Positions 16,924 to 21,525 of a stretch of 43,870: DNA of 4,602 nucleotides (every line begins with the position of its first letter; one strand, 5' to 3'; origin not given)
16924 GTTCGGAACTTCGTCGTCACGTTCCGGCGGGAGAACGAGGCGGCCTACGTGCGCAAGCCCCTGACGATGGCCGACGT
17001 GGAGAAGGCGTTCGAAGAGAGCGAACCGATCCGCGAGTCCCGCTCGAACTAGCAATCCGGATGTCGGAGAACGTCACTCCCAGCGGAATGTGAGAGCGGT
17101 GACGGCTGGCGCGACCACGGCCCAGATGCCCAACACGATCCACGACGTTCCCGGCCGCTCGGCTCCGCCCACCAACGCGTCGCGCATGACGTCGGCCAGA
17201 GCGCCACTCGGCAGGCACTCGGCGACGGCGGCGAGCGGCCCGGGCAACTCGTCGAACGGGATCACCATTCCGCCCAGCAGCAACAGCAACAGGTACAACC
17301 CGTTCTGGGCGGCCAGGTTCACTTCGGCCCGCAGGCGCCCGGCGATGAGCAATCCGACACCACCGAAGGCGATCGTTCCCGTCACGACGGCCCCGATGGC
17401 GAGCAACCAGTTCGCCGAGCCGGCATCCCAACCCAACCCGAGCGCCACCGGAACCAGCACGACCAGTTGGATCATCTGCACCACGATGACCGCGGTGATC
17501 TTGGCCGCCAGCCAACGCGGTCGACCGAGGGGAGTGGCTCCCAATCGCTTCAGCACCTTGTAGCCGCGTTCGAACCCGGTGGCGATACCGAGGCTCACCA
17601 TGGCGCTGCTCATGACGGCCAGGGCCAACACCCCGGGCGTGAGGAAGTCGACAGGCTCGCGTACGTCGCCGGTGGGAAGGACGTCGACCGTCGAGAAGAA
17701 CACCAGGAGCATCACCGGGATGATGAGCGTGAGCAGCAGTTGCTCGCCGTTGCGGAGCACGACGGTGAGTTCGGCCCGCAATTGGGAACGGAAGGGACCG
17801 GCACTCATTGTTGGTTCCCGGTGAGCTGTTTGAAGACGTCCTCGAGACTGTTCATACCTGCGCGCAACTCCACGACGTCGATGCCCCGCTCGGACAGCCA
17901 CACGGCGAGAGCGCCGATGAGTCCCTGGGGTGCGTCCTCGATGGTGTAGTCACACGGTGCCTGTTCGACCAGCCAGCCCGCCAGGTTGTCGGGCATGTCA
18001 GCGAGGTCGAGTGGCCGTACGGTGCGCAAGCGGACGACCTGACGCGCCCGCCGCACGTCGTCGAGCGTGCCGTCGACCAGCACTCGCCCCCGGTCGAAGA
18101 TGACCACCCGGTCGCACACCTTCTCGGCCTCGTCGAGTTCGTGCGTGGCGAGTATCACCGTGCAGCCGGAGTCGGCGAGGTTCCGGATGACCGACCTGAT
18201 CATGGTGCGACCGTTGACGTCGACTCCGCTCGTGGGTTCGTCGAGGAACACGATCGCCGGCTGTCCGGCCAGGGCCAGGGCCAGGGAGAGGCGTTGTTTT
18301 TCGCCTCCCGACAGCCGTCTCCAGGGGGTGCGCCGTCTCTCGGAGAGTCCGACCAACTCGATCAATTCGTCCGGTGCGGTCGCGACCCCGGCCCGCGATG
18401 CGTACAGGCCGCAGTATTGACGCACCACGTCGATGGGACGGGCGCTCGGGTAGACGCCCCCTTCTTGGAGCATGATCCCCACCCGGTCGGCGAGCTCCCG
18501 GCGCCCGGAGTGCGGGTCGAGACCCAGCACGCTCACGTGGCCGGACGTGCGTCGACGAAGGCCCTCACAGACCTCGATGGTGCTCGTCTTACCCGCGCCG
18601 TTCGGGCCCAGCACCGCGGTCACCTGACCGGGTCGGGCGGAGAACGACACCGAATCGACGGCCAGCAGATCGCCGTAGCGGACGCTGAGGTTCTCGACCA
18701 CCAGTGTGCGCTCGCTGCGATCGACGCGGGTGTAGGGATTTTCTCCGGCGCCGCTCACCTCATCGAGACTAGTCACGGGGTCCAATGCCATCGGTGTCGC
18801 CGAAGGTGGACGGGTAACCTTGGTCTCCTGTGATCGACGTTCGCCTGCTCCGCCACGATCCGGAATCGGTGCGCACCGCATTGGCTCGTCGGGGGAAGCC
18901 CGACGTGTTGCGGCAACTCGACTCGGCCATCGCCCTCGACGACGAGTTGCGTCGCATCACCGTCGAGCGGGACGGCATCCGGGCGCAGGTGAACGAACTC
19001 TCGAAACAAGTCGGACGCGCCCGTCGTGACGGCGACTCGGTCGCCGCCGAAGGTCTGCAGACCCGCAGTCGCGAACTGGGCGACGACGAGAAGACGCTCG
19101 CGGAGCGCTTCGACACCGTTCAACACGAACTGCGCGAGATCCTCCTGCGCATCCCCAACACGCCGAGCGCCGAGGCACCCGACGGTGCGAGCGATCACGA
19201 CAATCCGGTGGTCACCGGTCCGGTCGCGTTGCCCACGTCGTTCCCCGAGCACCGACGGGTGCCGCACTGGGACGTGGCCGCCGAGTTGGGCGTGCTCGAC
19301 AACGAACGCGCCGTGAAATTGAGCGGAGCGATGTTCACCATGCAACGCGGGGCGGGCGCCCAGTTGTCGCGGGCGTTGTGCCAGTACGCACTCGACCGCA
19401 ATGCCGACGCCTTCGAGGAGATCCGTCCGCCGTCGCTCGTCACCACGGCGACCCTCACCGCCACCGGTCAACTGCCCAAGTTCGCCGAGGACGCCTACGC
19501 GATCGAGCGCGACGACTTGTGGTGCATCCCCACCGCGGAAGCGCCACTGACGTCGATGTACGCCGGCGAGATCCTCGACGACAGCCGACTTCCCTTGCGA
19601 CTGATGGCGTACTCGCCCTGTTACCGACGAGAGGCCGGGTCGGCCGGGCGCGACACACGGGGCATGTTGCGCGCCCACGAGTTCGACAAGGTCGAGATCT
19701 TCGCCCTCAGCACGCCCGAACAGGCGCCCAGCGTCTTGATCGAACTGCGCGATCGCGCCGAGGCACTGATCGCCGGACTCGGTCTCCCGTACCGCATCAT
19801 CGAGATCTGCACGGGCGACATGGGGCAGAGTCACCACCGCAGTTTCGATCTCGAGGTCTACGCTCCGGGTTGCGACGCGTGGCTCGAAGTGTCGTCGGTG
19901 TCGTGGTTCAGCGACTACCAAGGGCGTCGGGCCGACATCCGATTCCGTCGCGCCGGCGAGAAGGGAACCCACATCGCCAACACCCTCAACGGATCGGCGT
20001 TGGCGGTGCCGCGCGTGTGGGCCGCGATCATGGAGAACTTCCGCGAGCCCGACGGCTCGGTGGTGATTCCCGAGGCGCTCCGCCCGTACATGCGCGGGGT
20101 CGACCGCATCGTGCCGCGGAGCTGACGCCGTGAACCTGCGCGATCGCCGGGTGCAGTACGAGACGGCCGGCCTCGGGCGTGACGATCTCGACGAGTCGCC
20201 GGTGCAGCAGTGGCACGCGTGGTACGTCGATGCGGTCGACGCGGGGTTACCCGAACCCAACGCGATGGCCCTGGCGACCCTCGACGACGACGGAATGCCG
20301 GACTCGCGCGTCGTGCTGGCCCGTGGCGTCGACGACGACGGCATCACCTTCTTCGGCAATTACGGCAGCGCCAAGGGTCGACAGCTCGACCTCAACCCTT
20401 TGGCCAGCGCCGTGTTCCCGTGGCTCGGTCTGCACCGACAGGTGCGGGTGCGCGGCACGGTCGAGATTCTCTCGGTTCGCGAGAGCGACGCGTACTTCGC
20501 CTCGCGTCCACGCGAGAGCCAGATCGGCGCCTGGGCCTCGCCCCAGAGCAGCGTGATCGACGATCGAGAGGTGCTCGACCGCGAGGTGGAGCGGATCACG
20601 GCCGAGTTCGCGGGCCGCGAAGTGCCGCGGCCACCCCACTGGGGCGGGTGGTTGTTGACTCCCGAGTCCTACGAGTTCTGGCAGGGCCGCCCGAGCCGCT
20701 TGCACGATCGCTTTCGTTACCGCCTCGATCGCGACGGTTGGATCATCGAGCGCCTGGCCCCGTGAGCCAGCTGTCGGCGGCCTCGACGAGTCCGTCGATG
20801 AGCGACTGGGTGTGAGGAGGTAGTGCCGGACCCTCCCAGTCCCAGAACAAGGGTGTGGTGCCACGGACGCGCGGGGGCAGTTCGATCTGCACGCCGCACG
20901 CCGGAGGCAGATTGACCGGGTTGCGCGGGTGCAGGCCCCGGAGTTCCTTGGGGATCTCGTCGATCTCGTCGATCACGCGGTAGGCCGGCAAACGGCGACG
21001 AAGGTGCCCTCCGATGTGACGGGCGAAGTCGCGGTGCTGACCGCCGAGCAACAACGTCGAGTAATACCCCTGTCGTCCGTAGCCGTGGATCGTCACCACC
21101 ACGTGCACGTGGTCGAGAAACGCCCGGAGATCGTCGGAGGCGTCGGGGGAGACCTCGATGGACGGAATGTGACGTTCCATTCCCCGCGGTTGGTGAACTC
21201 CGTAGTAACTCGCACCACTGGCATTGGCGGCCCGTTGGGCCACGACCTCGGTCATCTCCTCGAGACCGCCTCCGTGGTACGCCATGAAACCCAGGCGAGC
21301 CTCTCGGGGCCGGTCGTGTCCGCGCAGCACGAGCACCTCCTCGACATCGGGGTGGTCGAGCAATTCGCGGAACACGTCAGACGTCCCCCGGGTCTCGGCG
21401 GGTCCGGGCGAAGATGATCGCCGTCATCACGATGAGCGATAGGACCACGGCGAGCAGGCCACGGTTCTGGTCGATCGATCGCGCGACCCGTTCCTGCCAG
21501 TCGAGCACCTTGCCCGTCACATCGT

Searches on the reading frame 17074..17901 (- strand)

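Call 50: search_protein_families(library=pfam, proteins=[window:17074-17901:-], max_evalue=0.001)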
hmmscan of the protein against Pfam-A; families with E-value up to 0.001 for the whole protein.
window:17074-17901:- (275 aa): 2 families
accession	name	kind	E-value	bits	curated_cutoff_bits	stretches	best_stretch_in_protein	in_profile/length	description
PF01061.29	ABC2_membrane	-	3.1e-17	63.3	26.9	1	41-241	7-208/211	ABC-2 type transporter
PF12698.13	ABC2_membrane_3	-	3.5e-15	56.4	31.6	1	85-264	162-341/347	ABC-2 family transporter protein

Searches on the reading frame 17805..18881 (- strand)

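Call 50: search_protein_families(library=pfam, proteins=[window:17805-18881:-], max_evalue=0.001)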
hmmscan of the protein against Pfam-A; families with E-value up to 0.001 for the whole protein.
window:17805-18881:- (358 aa): 3 families
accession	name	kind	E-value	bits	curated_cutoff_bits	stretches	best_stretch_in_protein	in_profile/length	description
PF00005.33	ABC_tran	-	1.1e-23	84.8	25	1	76-218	2-137/137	ABC transporter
PF13304.12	AAA_21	-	3.6e-11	44.1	27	1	180-248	228-299/304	AAA domain, putative AbiEii toxin, Type IV TA system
PF02463.25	SMC_N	-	2.5e-06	27.5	40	0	189-255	136-205/220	RecF/RecN/SMC N terminal domain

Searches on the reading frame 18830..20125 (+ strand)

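Call 50: search_protein_families(library=pfam, proteins=[window:18830-20125:+], max_evalue=0.001)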
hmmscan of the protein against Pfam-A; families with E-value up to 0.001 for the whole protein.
window:18830-20125:+ (431 aa): 2 families
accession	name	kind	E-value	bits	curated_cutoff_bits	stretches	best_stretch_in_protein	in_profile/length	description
PF00587.30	tRNA-synt_2b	-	1.2e-28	100.9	29.3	1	227-404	8-179/179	tRNA synthetase class II core domain (G, H, P, S and T)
PF02403.27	Seryl_tRNA_N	-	1.5e-21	77.1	28.2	1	1-112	1-108/108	Seryl-tRNA synthetase N-terminal domain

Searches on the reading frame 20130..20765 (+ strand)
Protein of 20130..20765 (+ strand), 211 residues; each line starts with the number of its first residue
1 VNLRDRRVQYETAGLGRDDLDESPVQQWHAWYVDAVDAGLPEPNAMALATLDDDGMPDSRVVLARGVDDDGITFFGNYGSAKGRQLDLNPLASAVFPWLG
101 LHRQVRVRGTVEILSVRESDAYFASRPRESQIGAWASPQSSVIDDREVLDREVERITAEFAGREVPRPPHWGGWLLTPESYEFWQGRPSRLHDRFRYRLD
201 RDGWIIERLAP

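Call 50: search_protein_families(library=pfam, proteins=[window:20130-20765:+], max_evalue=0.001)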
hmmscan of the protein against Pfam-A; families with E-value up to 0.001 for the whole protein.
window:20130-20765:+ (211 aa): 3 families
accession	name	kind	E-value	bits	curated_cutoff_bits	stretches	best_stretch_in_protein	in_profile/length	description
PF01243.27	PNPOx_N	-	6.3e-28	98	28.1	1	34-157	3-117/120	Pyridoxamine 5'-phosphate oxidase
PF10590.14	PNP_phzG_C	-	3e-19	69.1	27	1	171-211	1-42/42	Pyridoxine 5'-phosphate oxidase C-terminal dimerisation region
PF12766.13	Pyridox_oxase_2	-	6.5e-06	27.1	26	1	28-114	4-99/100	Pyridoxamine 5'-phosphate oxidase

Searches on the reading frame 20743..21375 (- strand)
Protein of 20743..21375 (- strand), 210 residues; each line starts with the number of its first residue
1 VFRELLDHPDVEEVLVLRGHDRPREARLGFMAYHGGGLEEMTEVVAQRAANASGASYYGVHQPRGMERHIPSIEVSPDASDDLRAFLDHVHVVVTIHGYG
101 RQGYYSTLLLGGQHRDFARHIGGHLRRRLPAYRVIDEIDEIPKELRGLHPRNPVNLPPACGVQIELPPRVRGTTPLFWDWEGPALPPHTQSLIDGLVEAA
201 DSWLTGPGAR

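Call 67: search_protein_families(library=pfam, proteins=[window:20743-21375:-], max_evalue=0.00001)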
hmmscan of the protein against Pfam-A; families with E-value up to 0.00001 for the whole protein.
window:20743-21375:- (210 aa): 1 family
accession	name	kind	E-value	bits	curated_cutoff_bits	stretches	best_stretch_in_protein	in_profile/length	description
PF05908.16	Gamma_PGA_hydro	-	6.8e-23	81.6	22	1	22-172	22-166/191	Poly-gamma-glutamate hydrolase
